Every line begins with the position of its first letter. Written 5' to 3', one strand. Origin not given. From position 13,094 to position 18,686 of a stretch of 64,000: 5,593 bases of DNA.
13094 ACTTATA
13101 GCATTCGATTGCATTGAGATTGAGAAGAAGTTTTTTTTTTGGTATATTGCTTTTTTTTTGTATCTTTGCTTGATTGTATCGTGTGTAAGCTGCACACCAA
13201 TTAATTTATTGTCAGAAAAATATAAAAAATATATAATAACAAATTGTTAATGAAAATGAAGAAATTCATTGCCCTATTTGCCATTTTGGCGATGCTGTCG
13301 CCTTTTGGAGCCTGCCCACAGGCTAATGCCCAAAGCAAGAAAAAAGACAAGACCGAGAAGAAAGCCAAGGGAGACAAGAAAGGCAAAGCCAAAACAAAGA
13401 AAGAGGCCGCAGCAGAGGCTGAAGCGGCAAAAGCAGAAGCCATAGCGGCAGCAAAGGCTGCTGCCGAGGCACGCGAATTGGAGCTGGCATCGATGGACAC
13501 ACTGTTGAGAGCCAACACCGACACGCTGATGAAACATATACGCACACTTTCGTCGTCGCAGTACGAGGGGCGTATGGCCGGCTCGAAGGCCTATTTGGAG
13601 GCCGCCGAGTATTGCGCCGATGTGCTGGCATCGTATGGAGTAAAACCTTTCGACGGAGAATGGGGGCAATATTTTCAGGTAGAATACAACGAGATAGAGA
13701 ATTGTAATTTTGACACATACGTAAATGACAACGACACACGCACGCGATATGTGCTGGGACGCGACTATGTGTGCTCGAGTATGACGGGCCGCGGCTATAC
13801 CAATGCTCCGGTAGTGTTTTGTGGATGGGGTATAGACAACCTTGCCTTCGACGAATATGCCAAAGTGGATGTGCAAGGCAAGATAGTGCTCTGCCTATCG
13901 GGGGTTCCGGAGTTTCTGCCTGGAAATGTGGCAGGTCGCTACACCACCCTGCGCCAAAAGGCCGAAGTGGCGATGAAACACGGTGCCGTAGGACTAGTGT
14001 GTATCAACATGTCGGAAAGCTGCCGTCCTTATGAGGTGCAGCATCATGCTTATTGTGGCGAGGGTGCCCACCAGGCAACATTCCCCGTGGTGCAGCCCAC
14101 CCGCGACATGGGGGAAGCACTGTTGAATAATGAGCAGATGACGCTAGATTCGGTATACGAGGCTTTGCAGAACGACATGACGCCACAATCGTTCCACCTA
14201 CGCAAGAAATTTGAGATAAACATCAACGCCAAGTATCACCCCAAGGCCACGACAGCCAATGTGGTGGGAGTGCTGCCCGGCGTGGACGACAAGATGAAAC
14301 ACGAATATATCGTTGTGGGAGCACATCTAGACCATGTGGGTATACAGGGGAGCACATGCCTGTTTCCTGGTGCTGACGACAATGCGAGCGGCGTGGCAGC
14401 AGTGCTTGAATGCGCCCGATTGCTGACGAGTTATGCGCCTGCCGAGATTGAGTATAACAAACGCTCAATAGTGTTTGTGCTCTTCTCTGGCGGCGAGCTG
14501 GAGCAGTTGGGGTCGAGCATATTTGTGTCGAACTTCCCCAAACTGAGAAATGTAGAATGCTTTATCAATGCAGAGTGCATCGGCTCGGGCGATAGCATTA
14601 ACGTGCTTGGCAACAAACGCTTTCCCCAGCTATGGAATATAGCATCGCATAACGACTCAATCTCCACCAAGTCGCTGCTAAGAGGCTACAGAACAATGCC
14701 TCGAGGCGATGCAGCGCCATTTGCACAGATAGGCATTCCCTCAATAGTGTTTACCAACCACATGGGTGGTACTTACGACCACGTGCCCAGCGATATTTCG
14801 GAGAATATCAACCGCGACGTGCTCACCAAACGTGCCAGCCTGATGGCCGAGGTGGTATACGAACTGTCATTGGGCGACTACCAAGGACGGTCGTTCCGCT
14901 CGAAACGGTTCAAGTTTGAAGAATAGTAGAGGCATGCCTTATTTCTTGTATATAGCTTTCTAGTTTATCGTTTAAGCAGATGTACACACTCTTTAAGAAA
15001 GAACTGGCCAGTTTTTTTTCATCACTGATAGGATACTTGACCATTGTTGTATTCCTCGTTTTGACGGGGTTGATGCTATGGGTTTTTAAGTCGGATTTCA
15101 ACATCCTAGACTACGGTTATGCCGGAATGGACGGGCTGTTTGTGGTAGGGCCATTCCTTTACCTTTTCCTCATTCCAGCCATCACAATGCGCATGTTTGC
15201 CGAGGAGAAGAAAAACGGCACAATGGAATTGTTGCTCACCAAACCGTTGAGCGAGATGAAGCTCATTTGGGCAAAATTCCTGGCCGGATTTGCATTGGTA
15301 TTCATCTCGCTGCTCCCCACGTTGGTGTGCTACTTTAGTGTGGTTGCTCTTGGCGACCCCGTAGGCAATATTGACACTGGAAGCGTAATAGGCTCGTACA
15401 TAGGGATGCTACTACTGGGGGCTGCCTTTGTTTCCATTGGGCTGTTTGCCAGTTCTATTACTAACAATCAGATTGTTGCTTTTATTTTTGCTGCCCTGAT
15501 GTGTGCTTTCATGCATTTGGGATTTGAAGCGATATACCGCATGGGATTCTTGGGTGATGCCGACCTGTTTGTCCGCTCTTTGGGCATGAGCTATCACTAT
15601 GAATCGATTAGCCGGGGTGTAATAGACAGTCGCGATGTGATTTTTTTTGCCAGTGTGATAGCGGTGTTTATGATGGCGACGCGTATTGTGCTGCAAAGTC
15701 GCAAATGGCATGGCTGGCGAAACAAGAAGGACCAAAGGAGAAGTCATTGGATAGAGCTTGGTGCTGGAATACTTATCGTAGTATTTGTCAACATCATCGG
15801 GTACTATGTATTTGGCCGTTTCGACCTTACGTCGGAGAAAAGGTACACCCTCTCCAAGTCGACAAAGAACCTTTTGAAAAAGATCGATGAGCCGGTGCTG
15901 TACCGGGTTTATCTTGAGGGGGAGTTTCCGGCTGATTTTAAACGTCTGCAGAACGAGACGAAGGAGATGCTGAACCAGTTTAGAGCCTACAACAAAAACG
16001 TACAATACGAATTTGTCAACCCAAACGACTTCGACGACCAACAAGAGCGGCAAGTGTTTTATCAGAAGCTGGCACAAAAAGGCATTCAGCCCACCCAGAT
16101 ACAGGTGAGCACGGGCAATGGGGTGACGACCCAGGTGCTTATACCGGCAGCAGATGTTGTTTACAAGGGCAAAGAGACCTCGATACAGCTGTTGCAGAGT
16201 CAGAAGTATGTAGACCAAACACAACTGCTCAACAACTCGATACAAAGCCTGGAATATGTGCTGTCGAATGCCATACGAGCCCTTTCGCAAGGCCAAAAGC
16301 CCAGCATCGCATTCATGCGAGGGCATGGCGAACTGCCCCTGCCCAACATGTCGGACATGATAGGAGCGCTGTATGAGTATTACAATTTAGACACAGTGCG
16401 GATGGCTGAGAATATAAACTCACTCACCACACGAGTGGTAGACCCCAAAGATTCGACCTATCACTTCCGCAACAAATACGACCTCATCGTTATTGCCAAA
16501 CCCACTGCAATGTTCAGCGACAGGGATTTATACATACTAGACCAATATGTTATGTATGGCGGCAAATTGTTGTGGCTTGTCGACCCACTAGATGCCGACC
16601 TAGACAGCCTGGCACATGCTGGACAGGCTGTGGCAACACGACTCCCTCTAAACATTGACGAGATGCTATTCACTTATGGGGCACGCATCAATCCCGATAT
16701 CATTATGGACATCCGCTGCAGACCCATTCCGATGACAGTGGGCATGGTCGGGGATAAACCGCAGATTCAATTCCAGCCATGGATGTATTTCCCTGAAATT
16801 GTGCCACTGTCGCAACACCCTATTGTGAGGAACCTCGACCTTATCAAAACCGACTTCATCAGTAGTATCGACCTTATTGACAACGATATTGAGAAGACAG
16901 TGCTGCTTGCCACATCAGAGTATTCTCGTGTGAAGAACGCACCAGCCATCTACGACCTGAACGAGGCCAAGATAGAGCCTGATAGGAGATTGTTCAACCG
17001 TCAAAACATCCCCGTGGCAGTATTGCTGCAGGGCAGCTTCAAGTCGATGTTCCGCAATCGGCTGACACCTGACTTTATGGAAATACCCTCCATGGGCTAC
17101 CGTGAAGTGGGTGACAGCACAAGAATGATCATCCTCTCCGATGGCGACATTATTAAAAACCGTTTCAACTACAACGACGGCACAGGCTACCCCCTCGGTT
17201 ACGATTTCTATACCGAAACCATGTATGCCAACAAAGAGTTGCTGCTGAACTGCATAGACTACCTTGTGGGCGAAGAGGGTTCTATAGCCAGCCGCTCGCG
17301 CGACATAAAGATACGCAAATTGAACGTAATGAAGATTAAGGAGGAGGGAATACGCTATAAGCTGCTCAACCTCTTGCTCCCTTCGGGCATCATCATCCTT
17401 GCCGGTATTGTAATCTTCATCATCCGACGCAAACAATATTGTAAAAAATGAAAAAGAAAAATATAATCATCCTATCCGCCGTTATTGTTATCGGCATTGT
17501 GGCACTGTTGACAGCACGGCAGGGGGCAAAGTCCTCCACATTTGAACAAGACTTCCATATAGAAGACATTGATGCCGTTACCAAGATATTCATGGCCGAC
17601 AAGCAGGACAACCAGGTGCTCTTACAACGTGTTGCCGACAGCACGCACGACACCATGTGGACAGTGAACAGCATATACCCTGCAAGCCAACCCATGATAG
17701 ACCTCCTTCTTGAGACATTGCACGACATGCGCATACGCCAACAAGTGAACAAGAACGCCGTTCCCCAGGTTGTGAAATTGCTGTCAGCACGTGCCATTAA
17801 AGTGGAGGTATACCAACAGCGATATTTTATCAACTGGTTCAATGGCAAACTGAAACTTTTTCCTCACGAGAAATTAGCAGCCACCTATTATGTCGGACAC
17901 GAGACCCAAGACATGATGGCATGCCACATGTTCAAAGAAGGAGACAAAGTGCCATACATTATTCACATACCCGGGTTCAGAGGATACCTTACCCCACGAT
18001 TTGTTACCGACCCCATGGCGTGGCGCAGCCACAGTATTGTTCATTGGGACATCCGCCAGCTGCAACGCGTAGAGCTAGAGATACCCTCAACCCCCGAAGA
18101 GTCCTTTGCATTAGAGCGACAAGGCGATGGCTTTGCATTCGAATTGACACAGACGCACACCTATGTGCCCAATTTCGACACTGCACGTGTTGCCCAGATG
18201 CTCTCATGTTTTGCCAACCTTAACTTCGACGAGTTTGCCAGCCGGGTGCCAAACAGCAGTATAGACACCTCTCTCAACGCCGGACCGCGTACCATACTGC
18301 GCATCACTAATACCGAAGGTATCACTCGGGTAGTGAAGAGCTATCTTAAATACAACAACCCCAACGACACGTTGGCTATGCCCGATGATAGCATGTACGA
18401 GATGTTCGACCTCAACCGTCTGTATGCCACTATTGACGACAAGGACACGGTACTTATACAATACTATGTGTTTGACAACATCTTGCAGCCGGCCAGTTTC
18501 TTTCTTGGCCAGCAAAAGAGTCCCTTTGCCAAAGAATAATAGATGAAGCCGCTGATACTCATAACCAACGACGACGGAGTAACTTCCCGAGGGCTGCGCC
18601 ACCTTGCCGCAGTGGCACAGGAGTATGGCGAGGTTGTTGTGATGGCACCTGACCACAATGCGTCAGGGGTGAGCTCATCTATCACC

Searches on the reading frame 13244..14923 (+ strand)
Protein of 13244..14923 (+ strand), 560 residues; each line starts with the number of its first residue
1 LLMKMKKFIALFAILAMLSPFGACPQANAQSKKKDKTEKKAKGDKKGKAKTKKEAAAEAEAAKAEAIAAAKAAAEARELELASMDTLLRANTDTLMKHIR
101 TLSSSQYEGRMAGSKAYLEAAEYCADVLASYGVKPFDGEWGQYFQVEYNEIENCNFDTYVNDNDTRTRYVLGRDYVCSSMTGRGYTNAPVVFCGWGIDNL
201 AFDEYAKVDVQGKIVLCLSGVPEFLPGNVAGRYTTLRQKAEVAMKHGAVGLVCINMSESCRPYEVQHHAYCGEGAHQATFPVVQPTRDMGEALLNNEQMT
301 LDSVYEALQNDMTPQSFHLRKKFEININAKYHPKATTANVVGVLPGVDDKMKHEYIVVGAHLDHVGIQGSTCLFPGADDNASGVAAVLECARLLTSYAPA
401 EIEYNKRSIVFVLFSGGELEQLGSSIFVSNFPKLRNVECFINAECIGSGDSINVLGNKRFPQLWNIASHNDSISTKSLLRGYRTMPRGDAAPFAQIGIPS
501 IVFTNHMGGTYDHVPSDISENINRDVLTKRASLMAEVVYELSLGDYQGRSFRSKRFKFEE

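Call 10: search_protein_families(library=pfam, proteins=[window:13244-14923:+], max_evalue=0.001)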
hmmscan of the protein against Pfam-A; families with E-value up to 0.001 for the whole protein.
window:13244-14923:+ (560 aa): 4 families
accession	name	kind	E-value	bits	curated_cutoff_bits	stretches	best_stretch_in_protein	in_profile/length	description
PF04389.22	Peptidase_M28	-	7.3e-30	104.6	21.3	1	339-537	1-192/193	Peptidase family M28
PF02225.27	PA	-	4.1e-07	30.5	23.9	1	188-293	3-95/95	PA domain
PF05450.20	Nicastrin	-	1.4e-06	28.5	25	1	355-437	2-80/218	Nicastrin large lobe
PF09716.15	ETRAMP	-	0.00098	19.5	29.1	0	3-70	1-68/81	Malarial early transcribed membrane protein (ETRAMP)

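Call 27: find_homologous_proteins(query=window:13250-14923:+, max_evalue=1e-30)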
Query window:13250-14923:+ (558 aa): 433 proteins with E <= 1e-30 among 8000 candidates; the best 120 are listed.
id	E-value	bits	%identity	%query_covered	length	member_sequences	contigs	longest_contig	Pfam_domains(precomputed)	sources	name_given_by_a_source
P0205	0.0e+0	1212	92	100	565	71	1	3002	PF02225.28,PF04389.23,PF05450.21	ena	-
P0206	0.0e+0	1138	87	100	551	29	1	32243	PF02225.28,PF04389.23,PF05450.21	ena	-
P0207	0.0e+0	1027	80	100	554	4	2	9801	PF02225.28,PF04389.23,PF05450.21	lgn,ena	-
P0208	3.0e-276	936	82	89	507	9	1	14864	PF02225.28,PF04389.23,PF05450.21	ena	-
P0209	3.1e-276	936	82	89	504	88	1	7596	PF02225.28,PF04389.23,PF05450.21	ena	-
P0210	2.4e-275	933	73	100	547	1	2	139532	PF02225.28,PF04389.23,PF05450.21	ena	-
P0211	9.6e-275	931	81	89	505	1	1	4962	PF02225.28,PF04389.23,PF05450.21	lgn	-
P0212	1.4e-274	930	75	100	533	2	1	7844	PF02225.28,PF04389.23,PF05450.21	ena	-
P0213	2.0e-274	930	75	100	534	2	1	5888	PF02225.28,PF04389.23,PF05450.21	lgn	-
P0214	2.3e-273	926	74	100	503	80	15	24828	PF02225.28,PF04389.23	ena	-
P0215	6.8e-273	925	80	89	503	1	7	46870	PF02225.28,PF04389.23,PF05450.21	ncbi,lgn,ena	-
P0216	8.2e-273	924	80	89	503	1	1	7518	PF02225.28,PF04389.23,PF05450.21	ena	-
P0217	9.8e-273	924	80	89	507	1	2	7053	PF02225.28,PF04389.23,PF05450.21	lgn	-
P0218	1.0e-272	924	80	89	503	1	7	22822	PF02225.28,PF04389.23,PF05450.21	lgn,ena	-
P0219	1.4e-272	924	80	89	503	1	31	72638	PF02225.28,PF04389.23,PF05450.21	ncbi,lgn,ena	-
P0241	1.5e-270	917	80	89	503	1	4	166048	PF02225.28,PF04389.23,PF05450.21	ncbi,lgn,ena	-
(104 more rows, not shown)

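Call 28: find_encoding_contigs(protein=P0206, flank=10000, max_places=3)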
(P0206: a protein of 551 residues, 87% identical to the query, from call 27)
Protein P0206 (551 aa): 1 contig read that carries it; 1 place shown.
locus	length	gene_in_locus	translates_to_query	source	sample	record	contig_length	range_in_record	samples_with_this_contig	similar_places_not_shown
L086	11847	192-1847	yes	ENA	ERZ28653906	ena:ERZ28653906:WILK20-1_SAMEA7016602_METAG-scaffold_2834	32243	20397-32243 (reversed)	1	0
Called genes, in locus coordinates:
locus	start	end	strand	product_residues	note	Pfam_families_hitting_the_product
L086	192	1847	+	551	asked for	PF02225:PA (weak), PF04389:Peptidase_M28, PF05450:Nicastrin (weak)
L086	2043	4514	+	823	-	PF12679:ABC2_membrane_2, PF12698:ABC2_membrane_3, PF12730:ABC2_membrane_4 (weak), PF23357:DUF7088, PF09822:ABC_transp_aux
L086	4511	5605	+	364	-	PF14238:DUF4340 (faint)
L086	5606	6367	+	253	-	PF01975:SurE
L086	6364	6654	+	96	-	-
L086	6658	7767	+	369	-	PF02684:LpxB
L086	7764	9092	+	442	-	PF08486:SpoIID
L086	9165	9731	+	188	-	PF03190:Thioredox_DsbH, PF00085:Thioredoxin (faint), PF13098:Thioredoxin_2, PF13899:Thioredoxin_7 (weak)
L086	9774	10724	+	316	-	PF02881:SRP54_N, PF13401:AAA_22 (faint), PF13191:AAA_16 (weak), PF13604:AAA_30 (weak), PF00448:SRP54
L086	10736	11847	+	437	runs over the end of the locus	PF00919:UPF0004, PF04055:Radical_SAM, PF18693:TRAM_2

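Call 29: find_encoding_contigs(protein=P0241, flank=10000, max_places=3)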
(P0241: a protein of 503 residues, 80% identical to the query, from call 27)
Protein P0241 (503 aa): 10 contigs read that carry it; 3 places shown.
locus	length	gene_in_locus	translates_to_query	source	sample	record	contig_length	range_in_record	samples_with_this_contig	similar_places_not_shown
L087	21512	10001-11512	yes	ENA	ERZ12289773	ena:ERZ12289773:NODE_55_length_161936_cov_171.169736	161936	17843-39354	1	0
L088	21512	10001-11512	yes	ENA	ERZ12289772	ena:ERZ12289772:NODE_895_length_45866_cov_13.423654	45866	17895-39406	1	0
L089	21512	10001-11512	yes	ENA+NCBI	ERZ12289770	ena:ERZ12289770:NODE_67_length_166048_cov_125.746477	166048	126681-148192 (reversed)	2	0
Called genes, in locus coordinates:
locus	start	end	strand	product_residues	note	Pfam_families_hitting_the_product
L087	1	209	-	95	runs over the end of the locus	PF18962:Por_Secre_tail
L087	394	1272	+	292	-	-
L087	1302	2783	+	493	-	PF04932:Wzy_C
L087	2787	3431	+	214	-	PF00877:NLPC_P60, PF05257:CHAP (weak)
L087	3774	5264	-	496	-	-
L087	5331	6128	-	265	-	-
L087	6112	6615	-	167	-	PF04542:Sigma70_r2, PF08281:Sigma70_r4_2, PF04545:Sigma70_r4 (weak), PF22233:PhyR_sigma-like (weak)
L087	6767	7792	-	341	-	PF00691:OmpA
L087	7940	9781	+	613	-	PF00654:Voltage_CLC, PF00571:CBS (weak)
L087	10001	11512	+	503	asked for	PF02225:PA (weak), PF04389:Peptidase_M28, PF05450:Nicastrin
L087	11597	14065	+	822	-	PF12679:ABC2_membrane_2, PF12730:ABC2_membrane_4 (weak), PF12698:ABC2_membrane_3, PF13346:ABC2_membrane_5 (weak), PF23357:DUF7088, PF09822:ABC_transp_aux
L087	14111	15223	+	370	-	PF14238:DUF4340 (weak)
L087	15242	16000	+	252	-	PF01975:SurE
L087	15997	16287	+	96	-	-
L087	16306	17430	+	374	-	PF02684:LpxB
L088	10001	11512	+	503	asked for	PF02225:PA (weak), PF04389:Peptidase_M28, PF05450:Nicastrin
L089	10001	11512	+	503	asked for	PF02225:PA (weak), PF04389:Peptidase_M28, PF05450:Nicastrin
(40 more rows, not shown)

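Call 73: find_encoding_contigs(protein=P0210, flank=10000, max_places=2)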
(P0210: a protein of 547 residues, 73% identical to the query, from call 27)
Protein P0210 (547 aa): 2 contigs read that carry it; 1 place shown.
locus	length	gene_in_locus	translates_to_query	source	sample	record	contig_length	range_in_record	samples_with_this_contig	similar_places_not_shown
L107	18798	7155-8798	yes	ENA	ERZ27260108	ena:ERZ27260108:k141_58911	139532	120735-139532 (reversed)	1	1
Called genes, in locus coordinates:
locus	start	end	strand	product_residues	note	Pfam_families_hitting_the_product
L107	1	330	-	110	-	?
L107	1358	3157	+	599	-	PF00654:Voltage_CLC, PF00571:CBS (weak)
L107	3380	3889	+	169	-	PF04542:Sigma70_r2, PF08281:Sigma70_r4_2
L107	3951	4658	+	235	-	PF19487:DUF6023 (weak)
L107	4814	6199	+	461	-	-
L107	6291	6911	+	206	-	-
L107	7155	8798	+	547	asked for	PF02225:PA (weak), PF04389:Peptidase_M28, PF05450:Nicastrin (weak)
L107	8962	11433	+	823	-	PF12679:ABC2_membrane_2, PF12698:ABC2_membrane_3, PF12730:ABC2_membrane_4 (weak), PF23357:DUF7088, PF09822:ABC_transp_aux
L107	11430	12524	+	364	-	-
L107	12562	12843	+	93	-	-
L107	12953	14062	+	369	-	PF02684:LpxB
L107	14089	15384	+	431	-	PF08486:SpoIID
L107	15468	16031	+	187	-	PF03190:Thioredox_DsbH, PF00085:Thioredoxin (weak), PF13899:Thioredoxin_7 (weak), PF13098:Thioredoxin_2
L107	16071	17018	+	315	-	PF02881:SRP54_N, PF13604:AAA_30 (weak), PF00448:SRP54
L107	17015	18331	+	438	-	PF00919:UPF0004, PF04055:Radical_SAM, PF18693:TRAM_2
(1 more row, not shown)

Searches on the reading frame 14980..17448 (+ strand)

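Call 10: search_protein_families(library=pfam, proteins=[window:14980-17448:+], max_evalue=0.001)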
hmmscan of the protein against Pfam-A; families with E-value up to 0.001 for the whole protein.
window:14980-17448:+ (823 aa): 5 families
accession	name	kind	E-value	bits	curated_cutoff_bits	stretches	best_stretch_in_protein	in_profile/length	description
PF09822.16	ABC_transp_aux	-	1.3e-80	271.2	34.7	1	440-758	1-288/288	ABC-type uncharacterized transport system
PF23357.1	DUF7088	-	1.8e-31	108.9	27.8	1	286-391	2-102/105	Domain of unknown function (DUF7088)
PF12679.13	ABC2_membrane_2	-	7e-15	55.5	27.2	1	53-283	74-283/283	ABC-2 family transporter protein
PF12698.13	ABC2_membrane_3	-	4.8e-12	46.1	31.6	1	53-178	164-282/347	ABC-2 family transporter protein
PF12730.13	ABC2_membrane_4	-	4.9e-07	30.3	27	1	19-172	16-173/179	ABC-2 family transporter protein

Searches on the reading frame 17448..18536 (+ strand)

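Call 10: search_protein_families(library=pfam, proteins=[window:17448-18536:+], max_evalue=0.001)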
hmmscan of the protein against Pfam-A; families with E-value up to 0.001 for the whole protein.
window:17448-18536:+ (363 aa): 1 family
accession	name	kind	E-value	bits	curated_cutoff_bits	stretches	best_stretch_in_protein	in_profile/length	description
PF14238.11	DUF4340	-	5.3e-07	30.5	25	1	76-265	8-169/183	Domain of unknown function (DUF4340)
